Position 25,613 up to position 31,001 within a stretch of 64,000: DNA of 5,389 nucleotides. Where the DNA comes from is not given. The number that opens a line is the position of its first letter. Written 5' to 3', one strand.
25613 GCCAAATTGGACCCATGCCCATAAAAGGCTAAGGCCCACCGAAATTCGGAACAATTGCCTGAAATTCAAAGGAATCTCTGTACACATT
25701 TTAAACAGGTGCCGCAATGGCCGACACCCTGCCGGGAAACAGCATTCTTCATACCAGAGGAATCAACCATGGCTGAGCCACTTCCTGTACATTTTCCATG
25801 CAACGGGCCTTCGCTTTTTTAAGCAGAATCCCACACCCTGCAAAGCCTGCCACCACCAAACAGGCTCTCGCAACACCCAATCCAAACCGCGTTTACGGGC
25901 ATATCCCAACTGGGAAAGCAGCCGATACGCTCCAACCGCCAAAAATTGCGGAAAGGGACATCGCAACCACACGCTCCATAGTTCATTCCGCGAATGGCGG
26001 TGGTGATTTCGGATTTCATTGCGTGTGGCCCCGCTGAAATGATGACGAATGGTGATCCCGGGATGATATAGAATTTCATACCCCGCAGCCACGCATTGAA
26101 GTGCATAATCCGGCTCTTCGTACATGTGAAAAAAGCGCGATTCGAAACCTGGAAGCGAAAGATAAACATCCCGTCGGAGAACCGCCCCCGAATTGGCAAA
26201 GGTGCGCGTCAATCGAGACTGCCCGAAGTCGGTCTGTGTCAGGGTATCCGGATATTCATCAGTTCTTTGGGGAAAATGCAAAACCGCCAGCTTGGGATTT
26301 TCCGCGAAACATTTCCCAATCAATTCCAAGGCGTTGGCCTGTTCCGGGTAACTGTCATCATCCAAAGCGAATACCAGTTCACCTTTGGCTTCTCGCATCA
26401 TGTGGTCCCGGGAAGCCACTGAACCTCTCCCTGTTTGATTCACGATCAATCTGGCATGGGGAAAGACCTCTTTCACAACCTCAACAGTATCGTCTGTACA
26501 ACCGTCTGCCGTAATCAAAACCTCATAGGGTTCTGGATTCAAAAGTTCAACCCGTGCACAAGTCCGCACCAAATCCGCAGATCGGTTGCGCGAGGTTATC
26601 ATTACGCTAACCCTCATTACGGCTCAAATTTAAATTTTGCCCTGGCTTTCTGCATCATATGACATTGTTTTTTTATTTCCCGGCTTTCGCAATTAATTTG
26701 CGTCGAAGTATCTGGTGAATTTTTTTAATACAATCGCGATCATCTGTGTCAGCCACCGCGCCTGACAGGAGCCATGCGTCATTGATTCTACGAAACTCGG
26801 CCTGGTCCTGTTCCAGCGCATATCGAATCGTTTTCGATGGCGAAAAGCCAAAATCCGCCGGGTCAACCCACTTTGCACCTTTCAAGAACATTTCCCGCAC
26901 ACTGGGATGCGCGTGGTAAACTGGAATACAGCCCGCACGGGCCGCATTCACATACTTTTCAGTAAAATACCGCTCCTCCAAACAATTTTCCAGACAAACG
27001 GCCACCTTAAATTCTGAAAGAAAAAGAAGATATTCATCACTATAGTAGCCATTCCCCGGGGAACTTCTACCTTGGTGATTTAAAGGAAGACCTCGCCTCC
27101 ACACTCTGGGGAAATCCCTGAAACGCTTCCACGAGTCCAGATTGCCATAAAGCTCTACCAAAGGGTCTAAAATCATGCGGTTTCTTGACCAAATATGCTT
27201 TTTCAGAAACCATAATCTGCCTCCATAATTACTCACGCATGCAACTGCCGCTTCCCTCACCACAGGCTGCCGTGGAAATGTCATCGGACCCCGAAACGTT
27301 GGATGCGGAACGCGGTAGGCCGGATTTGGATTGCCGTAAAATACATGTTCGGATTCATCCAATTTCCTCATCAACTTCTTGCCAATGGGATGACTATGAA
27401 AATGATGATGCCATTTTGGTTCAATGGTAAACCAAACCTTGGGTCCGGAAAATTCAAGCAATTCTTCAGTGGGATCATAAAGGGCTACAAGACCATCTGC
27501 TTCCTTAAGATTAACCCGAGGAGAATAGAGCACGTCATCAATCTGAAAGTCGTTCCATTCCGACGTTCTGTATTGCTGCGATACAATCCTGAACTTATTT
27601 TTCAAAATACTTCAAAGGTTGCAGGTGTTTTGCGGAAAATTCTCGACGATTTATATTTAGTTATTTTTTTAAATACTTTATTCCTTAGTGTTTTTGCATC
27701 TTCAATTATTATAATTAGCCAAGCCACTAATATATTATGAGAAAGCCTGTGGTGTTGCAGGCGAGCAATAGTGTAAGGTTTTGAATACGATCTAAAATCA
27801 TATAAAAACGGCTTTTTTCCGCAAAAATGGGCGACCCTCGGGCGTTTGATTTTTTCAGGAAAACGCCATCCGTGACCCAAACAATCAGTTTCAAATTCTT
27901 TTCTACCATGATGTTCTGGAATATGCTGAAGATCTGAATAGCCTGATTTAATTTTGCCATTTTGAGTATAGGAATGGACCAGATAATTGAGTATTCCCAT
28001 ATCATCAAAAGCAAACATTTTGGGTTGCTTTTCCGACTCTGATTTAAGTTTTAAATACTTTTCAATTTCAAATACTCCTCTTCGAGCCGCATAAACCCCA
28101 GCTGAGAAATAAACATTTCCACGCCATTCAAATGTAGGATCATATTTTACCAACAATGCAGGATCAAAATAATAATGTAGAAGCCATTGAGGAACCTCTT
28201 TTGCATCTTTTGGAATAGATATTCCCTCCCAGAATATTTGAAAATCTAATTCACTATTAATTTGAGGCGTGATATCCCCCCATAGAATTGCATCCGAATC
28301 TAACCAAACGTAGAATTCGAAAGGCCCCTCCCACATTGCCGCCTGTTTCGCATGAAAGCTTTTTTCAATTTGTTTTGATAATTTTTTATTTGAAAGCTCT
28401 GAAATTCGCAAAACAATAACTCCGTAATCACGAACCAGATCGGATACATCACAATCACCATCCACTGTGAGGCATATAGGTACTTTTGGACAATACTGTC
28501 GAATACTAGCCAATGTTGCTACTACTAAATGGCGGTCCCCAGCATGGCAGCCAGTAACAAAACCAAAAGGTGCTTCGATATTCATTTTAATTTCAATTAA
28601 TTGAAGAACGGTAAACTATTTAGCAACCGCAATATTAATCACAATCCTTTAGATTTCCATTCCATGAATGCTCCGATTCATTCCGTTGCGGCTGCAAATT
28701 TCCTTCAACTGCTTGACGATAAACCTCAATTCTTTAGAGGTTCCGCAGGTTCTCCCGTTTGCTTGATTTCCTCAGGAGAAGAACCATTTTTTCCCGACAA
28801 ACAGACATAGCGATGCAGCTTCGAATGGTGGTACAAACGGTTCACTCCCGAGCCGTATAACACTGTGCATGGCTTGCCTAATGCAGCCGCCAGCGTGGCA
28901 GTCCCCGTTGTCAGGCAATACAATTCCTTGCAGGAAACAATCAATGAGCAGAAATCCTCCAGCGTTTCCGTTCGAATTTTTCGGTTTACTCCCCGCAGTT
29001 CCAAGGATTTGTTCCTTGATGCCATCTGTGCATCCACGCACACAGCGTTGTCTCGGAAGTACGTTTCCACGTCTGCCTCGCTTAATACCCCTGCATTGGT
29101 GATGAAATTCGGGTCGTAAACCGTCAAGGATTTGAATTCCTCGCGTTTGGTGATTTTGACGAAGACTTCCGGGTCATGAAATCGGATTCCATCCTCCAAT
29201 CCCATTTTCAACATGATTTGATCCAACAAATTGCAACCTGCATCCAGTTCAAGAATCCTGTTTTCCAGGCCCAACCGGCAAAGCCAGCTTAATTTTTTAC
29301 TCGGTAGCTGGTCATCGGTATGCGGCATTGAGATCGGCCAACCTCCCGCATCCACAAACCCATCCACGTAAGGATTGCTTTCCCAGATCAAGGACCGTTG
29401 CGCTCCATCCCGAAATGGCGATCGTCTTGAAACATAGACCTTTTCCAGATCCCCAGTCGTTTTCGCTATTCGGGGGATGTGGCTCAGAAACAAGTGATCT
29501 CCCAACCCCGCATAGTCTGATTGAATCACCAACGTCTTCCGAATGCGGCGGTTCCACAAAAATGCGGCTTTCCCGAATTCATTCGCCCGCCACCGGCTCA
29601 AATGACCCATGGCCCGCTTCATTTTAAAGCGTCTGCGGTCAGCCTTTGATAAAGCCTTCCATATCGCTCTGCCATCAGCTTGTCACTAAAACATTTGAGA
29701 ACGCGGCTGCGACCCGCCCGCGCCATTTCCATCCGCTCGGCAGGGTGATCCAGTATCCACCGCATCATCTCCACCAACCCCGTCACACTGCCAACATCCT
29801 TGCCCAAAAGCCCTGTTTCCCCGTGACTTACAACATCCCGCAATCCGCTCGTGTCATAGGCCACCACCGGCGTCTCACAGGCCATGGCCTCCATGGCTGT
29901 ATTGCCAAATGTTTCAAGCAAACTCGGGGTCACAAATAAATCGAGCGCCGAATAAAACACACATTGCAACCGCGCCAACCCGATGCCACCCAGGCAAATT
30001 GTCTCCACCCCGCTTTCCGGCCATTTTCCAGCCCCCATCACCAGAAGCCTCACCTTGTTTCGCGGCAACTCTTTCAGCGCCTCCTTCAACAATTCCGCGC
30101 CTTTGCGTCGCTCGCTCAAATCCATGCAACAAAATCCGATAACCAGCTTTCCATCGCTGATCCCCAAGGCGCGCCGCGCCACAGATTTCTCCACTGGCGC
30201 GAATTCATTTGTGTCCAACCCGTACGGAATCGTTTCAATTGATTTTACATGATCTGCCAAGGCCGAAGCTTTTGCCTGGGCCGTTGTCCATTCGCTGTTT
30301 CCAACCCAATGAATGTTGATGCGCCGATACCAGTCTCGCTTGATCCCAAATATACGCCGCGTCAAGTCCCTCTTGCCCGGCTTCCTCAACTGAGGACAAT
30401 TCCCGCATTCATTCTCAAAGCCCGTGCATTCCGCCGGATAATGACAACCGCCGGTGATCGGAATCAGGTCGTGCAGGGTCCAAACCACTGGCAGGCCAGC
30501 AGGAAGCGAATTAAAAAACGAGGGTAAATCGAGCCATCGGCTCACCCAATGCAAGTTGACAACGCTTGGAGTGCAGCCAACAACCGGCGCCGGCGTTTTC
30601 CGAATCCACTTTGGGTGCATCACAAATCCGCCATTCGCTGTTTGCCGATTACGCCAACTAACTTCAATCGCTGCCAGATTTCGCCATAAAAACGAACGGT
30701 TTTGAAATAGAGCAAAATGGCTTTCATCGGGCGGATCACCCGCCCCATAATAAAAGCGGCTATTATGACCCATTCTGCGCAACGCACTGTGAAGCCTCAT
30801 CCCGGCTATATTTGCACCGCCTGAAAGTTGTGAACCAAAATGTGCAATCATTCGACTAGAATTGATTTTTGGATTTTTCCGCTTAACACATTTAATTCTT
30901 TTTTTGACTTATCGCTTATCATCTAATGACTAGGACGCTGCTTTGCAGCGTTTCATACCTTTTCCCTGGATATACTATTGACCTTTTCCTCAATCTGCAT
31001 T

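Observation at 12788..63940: Mosaic (BIME-like) hairpin-repeat family fills eight intergenic arrays, about 5.8 kb or 9% of the window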

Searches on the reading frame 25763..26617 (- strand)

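Call 10: search_protein_families(library=pfam, proteins=[window:25763-26617:-])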
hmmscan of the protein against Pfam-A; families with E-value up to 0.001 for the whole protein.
window:25763-26617:- (284 aa): 3 families
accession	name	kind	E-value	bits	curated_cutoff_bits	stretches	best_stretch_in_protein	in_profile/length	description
PF00535.33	Glycos_transf_2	-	1.7e-16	61.1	23.3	1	4-131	1-131/168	Glycosyl transferase family 2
PF13641.12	Glyco_tranf_2_3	-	6.7e-13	49.6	27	1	2-210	2-229/230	Glycosyltransferase like family 2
PF10111.15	Glyco_tranf_2_2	-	0.00019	21.5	27.3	0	30-93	29-96/276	Glycosyltransferase like family 2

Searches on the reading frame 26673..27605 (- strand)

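Call 10: search_protein_families(library=pfam, proteins=[window:26673-27605:-])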
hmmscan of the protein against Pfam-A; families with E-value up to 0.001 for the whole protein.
window:26673-27605:- (310 aa): 1 family
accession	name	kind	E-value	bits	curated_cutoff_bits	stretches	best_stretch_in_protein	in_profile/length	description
PF00852.26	Glyco_transf_10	-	0.00074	19.7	23.9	0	177-268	36-129/182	Glycosyltransferase family 10 (fucosyltransferase) C-term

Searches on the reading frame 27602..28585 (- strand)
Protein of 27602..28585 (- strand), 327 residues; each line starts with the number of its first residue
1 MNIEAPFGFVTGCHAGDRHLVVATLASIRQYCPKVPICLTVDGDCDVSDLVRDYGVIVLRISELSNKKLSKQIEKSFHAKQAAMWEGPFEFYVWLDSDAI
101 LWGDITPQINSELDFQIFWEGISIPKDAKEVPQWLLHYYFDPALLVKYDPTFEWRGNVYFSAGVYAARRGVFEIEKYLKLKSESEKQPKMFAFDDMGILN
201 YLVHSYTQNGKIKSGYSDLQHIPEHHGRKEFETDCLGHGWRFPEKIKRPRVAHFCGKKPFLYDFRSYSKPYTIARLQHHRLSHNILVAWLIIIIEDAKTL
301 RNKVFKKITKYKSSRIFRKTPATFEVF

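Call 10: search_protein_families(library=pfam, proteins=[window:27602-28585:-])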
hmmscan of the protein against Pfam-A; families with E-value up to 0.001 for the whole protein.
window:27602-28585:- (327 aa): 0 families

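Call 66: find_encoding_contigs(protein=window:27602-28585:-, flank=10000, max_places=10)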
Protein window:27602-28585:- (327 aa): 3 contigs read that carry it; 2 places shown.
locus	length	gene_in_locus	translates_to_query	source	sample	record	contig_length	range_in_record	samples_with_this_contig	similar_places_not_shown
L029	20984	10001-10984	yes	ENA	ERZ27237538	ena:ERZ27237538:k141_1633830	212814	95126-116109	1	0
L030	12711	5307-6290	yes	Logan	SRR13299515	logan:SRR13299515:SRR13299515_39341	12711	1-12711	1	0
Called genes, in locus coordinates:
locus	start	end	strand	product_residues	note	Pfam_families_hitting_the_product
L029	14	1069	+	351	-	PF01073:3Beta_HSD (weak), PF01370:Epimerase, PF02719:Polysacc_synt_2 (weak), PF04321:RmlD_sub_bind, PF07993:NAD_binding_4 (faint), PF16363:GDP_Man_Dehyd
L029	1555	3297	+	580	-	PF00664:ABC_membrane, PF00005:ABC_tran, PF02463:SMC_N (weak)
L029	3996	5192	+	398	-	PF22882:GT-D-like (weak)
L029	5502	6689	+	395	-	PF13439:Glyco_transf_4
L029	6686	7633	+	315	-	PF00535:Glycos_transf_2, PF13641:Glyco_tranf_2_3, PF13632:Glyco_trans_2_3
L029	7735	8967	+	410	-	PF13692:Glyco_trans_1_4, PF13524:Glyco_trans_1_2, PF00534:Glycos_transf_1, PF20706:GT4-conflict (weak)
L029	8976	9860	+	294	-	-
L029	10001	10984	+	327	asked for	-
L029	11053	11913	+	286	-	-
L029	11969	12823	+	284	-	PF00535:Glycos_transf_2, PF13641:Glyco_tranf_2_3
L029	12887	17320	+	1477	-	-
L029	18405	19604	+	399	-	PF13439:Glyco_transf_4 (weak)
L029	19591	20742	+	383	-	PF13439:Glyco_transf_4 (faint), PF13692:Glyco_trans_1_4 (weak)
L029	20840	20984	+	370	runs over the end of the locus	PF00534:Glycos_transf_1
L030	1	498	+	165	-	?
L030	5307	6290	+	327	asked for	-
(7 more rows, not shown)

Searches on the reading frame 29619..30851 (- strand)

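Call 10: search_protein_families(library=pfam, proteins=[window:29619-30851:-])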
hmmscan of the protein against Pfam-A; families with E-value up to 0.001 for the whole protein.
window:29619-30851:- (410 aa): 5 families
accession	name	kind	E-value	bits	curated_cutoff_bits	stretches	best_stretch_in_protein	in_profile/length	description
PF00534.26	Glycos_transf_1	-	9.6e-24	84.3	26.4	1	299-382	89-171/172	Glycosyl transferases group 1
PF13692.12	Glyco_trans_1_4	-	2.3e-20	73.8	27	1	238-368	4-141/142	Glycosyl transferases group 1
PF13524.12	Glyco_trans_1_2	-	1.2e-09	38.7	25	1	253-386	4-131/144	Glycosyl transferase-like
PF20706.3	GT4-conflict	-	1e-06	28.5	26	1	304-344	283-323/385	Family 4 Glycosyltransferase in conflict systems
PF13439.12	Glyco_transf_4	-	9.4e-05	22.9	28.5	1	11-215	2-169/170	Glycosyltransferase Family 4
